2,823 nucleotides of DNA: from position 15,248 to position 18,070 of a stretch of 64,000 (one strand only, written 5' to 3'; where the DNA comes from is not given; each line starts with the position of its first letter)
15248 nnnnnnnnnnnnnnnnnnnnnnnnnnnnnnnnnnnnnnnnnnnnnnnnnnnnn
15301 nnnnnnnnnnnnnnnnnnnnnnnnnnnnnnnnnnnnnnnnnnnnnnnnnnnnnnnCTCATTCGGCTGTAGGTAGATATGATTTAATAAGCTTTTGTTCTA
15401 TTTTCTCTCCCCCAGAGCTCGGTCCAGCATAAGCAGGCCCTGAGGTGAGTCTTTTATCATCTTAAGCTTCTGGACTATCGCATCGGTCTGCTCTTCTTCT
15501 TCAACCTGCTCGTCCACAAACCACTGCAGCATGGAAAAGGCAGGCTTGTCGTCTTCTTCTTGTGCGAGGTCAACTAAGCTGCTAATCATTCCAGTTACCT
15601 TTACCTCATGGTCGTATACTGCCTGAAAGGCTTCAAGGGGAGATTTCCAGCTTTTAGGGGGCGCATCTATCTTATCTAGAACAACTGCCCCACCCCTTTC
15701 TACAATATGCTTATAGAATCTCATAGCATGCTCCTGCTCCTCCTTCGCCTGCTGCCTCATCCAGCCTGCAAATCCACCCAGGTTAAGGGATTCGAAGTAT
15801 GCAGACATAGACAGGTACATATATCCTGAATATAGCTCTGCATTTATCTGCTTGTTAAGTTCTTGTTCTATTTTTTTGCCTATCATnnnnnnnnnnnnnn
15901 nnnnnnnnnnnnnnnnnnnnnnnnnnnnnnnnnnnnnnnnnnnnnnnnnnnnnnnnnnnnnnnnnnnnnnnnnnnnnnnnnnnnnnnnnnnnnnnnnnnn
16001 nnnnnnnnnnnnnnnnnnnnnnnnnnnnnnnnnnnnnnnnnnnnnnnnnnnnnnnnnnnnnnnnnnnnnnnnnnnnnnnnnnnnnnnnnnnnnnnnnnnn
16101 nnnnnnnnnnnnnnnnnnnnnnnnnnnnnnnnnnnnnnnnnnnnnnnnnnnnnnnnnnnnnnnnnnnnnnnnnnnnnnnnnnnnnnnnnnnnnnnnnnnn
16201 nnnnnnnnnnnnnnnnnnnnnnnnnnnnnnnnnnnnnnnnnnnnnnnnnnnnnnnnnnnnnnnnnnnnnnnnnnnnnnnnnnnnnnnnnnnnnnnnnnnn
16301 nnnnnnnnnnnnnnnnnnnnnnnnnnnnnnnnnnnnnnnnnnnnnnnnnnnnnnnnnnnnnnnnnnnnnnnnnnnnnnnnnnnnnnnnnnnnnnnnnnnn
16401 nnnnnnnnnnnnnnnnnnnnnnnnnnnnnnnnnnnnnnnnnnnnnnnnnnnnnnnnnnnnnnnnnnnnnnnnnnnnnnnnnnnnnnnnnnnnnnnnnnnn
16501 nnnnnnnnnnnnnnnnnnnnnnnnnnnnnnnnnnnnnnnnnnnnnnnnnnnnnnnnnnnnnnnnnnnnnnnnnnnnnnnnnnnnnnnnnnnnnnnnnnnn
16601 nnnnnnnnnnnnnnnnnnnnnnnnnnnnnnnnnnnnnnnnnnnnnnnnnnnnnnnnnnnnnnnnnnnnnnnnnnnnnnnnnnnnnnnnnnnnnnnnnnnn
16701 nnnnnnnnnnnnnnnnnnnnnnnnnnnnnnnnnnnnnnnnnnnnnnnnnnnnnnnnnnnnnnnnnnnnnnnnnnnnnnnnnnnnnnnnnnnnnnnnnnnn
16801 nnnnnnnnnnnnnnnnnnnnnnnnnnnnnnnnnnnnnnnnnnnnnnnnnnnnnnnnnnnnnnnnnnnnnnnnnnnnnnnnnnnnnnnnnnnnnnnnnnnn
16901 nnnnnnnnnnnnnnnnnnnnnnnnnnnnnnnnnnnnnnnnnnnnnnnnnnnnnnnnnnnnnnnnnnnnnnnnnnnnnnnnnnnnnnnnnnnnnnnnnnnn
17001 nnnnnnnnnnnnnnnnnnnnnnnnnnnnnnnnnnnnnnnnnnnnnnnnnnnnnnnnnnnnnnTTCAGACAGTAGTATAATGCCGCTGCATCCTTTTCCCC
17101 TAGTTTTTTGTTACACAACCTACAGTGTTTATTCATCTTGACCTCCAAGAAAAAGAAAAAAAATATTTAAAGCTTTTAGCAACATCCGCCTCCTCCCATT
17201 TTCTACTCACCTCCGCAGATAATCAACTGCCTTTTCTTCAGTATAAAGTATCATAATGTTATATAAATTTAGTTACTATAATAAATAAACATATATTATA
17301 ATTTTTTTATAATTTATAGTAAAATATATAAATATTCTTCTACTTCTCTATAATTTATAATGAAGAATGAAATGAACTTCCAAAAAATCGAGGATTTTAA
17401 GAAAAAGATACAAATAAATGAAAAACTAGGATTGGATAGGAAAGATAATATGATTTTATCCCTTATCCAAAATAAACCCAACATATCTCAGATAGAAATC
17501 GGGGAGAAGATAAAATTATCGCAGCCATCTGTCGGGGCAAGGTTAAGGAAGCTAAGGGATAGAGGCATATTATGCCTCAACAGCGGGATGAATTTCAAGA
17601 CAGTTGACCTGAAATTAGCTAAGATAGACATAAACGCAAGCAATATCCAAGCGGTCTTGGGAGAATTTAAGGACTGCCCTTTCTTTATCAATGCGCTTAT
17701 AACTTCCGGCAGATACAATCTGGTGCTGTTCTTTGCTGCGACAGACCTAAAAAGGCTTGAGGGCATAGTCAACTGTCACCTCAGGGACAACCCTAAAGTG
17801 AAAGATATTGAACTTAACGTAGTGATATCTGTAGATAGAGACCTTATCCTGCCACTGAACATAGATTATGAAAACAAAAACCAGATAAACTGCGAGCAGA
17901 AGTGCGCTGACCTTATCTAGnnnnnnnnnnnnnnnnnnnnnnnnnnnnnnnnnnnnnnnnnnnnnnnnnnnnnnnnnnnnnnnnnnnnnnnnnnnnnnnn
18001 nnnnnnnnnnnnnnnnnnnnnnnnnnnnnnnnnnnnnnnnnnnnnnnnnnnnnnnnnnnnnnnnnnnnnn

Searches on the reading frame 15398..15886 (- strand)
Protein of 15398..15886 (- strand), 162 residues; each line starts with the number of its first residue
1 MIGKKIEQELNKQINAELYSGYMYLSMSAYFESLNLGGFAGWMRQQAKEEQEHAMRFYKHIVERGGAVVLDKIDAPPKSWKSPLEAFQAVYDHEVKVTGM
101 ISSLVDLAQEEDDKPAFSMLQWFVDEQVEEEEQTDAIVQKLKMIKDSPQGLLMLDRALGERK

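Call 37: search_protein_families(library=pfam, proteins=[window:15398-15886:-], max_evalue=0.001)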
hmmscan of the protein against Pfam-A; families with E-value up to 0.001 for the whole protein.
window:15398-15886:- (162 aa): 2 families
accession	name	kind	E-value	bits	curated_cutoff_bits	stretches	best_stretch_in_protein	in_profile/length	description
PF00210.30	Ferritin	-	4e-43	147.2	24.5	1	8-144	2-142/142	Ferritin-like domain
PF02915.23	Rubrerythrin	-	0.00014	22.7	22.8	1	10-124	3-123/137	Rubrerythrin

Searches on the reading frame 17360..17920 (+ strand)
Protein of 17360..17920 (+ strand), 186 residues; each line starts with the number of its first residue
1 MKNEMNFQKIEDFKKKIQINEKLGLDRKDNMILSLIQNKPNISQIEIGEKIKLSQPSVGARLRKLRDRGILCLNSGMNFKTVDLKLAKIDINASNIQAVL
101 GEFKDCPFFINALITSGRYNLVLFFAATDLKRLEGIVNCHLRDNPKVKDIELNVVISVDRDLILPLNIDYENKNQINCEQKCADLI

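Call 37: search_protein_families(library=pfam, proteins=[window:17360-17920:+], max_evalue=0.001)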
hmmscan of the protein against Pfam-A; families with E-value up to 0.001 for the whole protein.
window:17360-17920:+ (186 aa): 5 families
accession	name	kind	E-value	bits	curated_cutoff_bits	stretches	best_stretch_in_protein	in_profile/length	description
PF13412.12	HTH_24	-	2.6e-11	43.4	21.9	1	25-70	1-46/48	Winged helix-turn-helix DNA-binding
PF13404.12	HTH_AsnC-type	-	4e-08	33.4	27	1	25-66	1-42/42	AsnC-type helix-turn-helix domain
PF01047.28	MarR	-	3.6e-06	27.2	24.6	1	31-70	7-46/59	MarR family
PF12802.13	MarR_2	-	2.8e-05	24.6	27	1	24-72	2-51/61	MarR family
PF01037.27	AsnC_trans_reg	-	3.2e-05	24.2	25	1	92-157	6-72/73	Lrp/AsnC ligand binding domain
